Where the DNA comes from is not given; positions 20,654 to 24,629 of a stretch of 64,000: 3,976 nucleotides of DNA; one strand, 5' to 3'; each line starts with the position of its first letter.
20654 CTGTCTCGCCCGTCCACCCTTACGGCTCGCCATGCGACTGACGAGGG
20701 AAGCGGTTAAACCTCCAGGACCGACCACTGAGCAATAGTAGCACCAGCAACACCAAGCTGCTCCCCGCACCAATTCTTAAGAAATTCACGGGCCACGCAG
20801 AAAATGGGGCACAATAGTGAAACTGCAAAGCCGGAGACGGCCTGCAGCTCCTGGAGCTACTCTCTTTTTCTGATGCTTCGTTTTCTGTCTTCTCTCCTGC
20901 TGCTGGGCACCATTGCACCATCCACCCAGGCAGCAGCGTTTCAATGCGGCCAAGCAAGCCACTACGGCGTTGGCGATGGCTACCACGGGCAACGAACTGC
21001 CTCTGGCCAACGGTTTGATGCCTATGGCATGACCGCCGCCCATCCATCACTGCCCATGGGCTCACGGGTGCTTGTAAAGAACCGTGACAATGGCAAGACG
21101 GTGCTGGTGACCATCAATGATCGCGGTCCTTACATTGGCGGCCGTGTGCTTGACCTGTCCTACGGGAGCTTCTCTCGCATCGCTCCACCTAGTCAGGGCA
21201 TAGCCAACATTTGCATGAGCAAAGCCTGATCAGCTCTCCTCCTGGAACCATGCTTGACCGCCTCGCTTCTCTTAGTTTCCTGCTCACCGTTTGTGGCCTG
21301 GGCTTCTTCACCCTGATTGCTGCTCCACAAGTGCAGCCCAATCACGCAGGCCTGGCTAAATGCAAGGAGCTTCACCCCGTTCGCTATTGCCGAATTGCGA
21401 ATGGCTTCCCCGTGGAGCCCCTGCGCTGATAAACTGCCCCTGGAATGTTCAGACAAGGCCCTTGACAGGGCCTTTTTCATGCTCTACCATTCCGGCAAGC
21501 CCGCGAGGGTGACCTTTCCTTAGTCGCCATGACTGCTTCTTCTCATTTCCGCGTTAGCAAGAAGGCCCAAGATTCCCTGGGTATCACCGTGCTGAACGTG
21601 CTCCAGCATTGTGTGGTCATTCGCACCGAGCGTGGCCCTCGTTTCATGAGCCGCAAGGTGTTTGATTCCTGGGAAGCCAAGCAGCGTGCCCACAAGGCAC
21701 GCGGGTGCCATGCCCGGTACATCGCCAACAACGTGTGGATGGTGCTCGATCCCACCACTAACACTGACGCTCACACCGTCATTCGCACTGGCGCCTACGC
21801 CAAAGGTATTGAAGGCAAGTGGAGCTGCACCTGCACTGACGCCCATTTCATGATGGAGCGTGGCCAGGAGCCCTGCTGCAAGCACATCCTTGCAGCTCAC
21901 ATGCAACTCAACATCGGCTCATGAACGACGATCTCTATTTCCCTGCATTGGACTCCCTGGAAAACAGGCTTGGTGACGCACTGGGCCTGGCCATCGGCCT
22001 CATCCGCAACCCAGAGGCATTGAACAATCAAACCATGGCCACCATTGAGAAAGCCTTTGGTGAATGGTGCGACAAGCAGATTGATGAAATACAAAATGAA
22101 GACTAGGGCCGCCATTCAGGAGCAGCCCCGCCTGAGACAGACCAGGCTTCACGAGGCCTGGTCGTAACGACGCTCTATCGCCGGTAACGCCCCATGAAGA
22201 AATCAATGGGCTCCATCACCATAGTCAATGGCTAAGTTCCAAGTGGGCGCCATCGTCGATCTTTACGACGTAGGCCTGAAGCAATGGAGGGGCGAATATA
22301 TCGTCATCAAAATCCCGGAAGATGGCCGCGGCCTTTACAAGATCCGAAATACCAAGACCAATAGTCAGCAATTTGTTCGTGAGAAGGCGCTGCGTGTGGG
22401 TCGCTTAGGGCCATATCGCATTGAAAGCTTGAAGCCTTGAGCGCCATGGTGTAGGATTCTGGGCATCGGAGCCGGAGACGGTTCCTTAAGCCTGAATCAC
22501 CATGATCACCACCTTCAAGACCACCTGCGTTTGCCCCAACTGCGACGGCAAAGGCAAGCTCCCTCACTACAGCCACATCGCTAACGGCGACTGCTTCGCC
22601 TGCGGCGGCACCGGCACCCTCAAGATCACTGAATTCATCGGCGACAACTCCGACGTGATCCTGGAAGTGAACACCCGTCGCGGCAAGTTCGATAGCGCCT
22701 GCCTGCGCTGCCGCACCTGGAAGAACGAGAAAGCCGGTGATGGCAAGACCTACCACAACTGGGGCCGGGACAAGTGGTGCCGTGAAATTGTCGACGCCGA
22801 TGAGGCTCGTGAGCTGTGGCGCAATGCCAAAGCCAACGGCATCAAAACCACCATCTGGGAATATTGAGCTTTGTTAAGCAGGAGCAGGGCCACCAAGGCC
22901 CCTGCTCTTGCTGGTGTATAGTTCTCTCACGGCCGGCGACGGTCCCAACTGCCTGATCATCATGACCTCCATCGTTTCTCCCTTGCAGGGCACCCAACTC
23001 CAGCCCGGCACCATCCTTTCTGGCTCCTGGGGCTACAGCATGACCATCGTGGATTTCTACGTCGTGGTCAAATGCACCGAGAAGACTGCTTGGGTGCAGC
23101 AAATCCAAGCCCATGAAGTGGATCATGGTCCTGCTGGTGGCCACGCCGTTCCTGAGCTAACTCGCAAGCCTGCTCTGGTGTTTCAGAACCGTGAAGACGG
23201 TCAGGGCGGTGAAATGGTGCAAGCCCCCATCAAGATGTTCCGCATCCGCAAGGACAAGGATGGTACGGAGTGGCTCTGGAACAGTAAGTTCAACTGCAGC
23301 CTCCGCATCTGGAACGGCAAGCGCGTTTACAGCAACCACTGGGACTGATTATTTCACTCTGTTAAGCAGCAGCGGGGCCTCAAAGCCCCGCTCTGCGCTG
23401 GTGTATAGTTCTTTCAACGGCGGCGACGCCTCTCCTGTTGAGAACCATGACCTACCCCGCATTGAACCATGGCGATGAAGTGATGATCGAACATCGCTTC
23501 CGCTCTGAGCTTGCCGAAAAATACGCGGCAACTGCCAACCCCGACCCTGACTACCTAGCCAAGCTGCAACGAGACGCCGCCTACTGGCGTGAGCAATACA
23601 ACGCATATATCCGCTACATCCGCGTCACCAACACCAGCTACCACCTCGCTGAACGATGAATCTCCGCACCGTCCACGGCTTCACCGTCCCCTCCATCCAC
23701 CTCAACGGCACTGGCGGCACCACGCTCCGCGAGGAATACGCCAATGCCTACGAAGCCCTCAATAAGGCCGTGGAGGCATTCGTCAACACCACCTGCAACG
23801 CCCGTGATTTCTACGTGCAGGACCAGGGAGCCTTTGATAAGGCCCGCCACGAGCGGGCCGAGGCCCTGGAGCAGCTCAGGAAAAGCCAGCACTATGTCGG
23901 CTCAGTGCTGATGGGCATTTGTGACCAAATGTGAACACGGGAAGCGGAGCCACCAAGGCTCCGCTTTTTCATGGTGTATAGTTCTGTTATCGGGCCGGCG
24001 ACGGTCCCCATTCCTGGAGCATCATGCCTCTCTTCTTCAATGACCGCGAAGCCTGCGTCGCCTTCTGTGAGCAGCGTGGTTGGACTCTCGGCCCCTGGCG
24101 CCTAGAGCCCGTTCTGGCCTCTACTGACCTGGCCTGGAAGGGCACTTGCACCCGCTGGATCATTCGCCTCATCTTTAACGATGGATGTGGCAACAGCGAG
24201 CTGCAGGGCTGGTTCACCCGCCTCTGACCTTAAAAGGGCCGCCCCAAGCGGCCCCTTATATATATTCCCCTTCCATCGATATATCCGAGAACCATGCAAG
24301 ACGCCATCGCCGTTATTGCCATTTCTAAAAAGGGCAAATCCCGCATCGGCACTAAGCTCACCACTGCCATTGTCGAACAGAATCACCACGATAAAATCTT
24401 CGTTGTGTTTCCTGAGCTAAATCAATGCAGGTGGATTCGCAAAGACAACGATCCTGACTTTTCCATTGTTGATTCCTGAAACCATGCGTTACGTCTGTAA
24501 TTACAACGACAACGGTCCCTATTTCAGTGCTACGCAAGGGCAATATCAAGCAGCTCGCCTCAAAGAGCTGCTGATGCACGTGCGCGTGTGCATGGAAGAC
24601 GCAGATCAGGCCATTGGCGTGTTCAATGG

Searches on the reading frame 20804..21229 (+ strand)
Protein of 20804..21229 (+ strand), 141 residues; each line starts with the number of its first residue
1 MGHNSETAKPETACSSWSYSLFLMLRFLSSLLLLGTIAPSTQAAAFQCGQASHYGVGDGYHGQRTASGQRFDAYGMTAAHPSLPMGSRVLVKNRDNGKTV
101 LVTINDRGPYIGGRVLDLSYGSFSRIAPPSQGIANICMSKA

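Call 52: search_protein_families(library=phrogs, proteins=[window:20804-21229:+], max_evalue=0.00001)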
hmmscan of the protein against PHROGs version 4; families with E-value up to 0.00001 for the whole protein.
window:20804-21229:+ (141 aa): 2 families
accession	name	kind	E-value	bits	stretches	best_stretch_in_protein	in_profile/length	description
phrog_7930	-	other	2.3e-37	129.5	1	32-137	273-383/896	lipoprotein precursor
phrog_28106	-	unknown function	1.7e-16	61.4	1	40-136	94-188/290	-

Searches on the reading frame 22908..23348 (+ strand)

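Call 52: search_protein_families(library=phrogs, proteins=[window:22908-23348:+], max_evalue=0.00001)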
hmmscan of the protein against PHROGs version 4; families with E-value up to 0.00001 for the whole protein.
window:22908-23348:+ (146 aa): 1 family
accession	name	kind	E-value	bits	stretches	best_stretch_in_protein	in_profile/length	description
phrog_37844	-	unknown function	2e-07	32.2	1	30-71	102-143/202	-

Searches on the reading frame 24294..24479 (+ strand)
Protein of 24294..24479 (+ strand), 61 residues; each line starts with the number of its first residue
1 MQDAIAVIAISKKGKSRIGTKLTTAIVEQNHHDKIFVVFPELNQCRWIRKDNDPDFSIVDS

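Call 75: find_encoding_contigs(protein=window:24294-24479:+, flank=1500, max_places=10)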
Protein window:24294-24479:+ (61 aa): 22 contigs read that carry it; 5 places shown.
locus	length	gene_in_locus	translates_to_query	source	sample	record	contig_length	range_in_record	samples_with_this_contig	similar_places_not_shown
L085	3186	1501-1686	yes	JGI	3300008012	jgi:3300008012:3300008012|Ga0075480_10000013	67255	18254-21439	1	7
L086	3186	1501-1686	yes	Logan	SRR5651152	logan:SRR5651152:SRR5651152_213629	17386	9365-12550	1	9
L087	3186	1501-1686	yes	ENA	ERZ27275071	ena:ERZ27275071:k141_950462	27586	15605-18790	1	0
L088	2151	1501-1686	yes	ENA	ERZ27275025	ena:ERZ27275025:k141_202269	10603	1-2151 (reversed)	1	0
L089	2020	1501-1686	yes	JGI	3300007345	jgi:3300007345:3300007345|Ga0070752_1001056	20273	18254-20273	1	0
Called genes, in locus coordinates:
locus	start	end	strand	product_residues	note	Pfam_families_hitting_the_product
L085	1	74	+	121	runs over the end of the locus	-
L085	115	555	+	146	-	-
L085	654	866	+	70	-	-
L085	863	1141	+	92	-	-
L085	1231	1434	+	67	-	-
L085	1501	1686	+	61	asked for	-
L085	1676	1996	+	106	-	-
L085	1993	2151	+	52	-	-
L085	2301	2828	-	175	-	-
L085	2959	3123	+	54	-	-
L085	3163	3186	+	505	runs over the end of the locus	PF17338:GP88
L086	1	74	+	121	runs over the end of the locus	-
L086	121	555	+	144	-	-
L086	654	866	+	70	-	-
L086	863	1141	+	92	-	-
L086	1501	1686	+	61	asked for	-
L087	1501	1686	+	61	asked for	-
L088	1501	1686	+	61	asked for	-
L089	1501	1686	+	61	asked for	-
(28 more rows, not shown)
